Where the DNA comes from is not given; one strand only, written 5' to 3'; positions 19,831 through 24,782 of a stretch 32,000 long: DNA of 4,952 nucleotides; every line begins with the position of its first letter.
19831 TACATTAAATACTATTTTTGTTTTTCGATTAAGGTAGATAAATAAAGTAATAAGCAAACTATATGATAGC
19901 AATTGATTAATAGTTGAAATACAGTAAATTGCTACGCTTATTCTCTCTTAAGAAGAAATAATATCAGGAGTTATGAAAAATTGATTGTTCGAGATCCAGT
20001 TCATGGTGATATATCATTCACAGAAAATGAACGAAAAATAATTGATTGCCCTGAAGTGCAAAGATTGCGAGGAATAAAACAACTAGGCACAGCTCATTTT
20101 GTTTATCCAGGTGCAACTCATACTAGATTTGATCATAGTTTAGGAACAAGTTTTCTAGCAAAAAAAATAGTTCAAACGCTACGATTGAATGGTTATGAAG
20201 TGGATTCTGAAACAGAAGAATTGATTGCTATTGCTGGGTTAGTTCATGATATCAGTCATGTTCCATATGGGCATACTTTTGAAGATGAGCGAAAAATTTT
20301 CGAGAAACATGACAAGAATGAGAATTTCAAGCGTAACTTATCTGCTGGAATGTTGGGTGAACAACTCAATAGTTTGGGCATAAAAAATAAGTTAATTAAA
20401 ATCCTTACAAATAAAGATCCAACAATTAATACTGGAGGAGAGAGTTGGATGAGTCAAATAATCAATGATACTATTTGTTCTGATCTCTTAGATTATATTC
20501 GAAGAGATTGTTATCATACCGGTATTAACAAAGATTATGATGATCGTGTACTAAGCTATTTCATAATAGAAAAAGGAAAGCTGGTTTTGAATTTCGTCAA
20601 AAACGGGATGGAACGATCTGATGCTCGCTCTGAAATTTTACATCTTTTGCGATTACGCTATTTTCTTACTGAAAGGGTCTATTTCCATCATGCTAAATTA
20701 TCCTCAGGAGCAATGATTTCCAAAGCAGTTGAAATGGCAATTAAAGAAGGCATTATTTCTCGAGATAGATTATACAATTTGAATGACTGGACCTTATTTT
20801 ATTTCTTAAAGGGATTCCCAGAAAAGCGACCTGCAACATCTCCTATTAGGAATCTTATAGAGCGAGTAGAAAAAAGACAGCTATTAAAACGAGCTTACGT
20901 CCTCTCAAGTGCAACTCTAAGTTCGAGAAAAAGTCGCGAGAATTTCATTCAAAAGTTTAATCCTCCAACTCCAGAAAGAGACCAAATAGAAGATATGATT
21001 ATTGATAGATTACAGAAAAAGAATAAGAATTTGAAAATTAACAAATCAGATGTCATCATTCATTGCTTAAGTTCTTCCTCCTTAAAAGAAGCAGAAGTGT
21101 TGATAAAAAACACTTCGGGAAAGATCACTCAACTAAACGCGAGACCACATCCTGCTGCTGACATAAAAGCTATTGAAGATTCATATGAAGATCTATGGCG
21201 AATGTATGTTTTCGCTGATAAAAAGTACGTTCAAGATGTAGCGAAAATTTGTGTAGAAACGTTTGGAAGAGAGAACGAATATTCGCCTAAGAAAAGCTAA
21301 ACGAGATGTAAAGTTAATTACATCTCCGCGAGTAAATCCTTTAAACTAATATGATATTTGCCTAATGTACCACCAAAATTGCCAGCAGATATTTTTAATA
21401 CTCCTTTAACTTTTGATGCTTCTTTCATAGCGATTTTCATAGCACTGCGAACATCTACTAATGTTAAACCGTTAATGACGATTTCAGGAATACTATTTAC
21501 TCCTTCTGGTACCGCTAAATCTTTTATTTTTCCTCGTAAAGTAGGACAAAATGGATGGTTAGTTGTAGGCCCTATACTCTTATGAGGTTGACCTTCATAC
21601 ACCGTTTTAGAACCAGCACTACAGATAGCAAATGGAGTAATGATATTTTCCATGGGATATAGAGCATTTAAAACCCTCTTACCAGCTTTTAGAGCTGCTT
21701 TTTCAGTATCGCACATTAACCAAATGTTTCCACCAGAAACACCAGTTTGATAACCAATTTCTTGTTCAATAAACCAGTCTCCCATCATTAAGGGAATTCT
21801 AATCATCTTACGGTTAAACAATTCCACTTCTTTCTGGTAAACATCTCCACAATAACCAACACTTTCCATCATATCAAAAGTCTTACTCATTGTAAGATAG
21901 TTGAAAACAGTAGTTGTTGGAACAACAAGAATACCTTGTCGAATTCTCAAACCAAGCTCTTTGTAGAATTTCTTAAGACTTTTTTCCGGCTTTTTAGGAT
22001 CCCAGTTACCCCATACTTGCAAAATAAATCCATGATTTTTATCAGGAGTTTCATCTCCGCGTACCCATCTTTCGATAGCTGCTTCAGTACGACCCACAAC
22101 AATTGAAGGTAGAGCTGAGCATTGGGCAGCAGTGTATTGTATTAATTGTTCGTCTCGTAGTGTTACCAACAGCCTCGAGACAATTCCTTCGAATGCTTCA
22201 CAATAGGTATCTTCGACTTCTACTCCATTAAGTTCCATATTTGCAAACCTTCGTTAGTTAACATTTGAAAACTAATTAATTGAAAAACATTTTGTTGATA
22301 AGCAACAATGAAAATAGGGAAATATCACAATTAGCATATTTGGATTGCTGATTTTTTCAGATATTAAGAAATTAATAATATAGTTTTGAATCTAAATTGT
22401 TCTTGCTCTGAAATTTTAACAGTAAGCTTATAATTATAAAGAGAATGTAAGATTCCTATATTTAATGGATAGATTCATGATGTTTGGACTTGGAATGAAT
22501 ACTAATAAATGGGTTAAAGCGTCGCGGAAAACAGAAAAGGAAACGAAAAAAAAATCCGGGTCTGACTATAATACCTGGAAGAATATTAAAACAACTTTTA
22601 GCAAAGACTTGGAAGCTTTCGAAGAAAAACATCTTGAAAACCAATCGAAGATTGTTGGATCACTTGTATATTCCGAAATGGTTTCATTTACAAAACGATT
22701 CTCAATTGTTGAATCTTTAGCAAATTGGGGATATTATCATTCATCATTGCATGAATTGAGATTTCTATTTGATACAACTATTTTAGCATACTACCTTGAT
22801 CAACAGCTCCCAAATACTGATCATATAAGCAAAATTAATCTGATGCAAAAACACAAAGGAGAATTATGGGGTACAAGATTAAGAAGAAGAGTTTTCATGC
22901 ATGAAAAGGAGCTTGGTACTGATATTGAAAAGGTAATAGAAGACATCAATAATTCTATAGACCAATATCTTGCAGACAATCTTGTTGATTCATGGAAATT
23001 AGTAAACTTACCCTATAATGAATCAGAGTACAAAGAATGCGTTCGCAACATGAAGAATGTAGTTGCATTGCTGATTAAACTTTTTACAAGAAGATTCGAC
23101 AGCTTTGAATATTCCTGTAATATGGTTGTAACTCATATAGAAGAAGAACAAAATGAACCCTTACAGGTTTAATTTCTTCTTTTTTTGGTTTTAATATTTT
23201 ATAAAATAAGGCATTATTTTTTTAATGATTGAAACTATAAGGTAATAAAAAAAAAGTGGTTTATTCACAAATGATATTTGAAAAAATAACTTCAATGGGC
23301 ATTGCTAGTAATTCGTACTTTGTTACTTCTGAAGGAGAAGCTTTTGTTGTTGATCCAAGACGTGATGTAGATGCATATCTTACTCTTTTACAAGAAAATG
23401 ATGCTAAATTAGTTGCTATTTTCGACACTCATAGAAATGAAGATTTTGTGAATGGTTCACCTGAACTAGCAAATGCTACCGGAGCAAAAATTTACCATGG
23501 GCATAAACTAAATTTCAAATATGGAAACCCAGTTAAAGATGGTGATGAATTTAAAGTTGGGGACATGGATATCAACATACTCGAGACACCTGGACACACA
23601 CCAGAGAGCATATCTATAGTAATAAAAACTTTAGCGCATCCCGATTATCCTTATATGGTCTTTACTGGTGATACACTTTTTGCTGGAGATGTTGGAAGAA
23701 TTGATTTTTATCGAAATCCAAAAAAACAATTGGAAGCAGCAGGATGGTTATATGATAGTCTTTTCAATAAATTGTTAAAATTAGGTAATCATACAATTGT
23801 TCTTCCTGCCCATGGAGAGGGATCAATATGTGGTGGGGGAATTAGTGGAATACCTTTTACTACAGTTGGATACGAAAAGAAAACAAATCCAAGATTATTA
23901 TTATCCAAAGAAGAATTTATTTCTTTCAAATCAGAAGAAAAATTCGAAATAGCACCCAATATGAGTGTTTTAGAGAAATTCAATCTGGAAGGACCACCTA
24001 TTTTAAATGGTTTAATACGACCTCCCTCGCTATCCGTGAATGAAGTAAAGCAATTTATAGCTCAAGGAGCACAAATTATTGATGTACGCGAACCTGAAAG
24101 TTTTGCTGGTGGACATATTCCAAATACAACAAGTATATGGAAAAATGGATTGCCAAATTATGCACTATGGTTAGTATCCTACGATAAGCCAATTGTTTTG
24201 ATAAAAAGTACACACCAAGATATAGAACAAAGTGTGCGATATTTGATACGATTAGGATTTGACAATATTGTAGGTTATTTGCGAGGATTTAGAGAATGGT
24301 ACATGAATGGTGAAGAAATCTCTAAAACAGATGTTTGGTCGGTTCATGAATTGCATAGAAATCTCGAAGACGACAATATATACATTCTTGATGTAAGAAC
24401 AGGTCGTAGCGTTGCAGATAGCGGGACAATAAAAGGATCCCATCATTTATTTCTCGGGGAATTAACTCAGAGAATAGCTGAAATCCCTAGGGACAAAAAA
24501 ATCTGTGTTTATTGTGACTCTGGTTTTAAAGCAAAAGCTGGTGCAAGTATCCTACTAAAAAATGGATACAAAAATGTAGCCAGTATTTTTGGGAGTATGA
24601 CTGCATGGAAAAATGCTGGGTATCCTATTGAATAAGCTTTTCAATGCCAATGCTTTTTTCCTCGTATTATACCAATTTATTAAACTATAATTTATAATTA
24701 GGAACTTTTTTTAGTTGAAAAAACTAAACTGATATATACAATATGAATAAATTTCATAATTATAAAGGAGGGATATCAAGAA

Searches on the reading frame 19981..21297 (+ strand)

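Call 90: search_protein_families(library=pfam, proteins=[window:19981-21297:+], max_evalue=0.001)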
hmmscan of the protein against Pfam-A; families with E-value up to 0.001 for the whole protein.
window:19981-21297:+ (439 aa): 2 families
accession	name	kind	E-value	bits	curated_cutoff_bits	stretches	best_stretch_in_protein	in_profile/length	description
PF19276.4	HD_assoc_2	-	3.6e-16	59.7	23.1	1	223-432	31-215/222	HD associated region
PF01966.28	HD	-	2.4e-09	37.9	22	1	49-111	1-59/116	HD domain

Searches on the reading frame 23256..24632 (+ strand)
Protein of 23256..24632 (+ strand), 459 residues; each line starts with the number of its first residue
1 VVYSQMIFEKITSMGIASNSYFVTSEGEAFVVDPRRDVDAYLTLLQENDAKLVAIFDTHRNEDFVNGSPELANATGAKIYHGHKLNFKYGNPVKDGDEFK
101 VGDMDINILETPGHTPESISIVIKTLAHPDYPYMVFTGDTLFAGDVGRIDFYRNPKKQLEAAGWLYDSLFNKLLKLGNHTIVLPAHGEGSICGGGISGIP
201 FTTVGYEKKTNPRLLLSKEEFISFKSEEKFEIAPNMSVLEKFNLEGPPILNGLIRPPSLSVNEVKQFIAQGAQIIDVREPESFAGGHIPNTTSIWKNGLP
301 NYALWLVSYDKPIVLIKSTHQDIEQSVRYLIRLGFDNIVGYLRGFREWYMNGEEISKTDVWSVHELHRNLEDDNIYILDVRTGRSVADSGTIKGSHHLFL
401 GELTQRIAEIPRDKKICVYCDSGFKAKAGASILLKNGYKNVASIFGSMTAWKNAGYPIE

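Call 90: search_protein_families(library=pfam, proteins=[window:23256-24632:+], max_evalue=0.001)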
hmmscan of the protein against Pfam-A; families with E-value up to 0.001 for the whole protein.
window:23256-24632:+ (459 aa): 2 families
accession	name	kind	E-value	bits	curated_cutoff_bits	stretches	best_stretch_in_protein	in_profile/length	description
PF00581.25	Rhodanese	-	1.7e-29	102.7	22.2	2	362-454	1-102/102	Rhodanese-like domain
PF00753.33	Lactamase_B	-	7.5e-12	46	22.7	1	17-186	5-196/196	Metallo-beta-lactamase superfamily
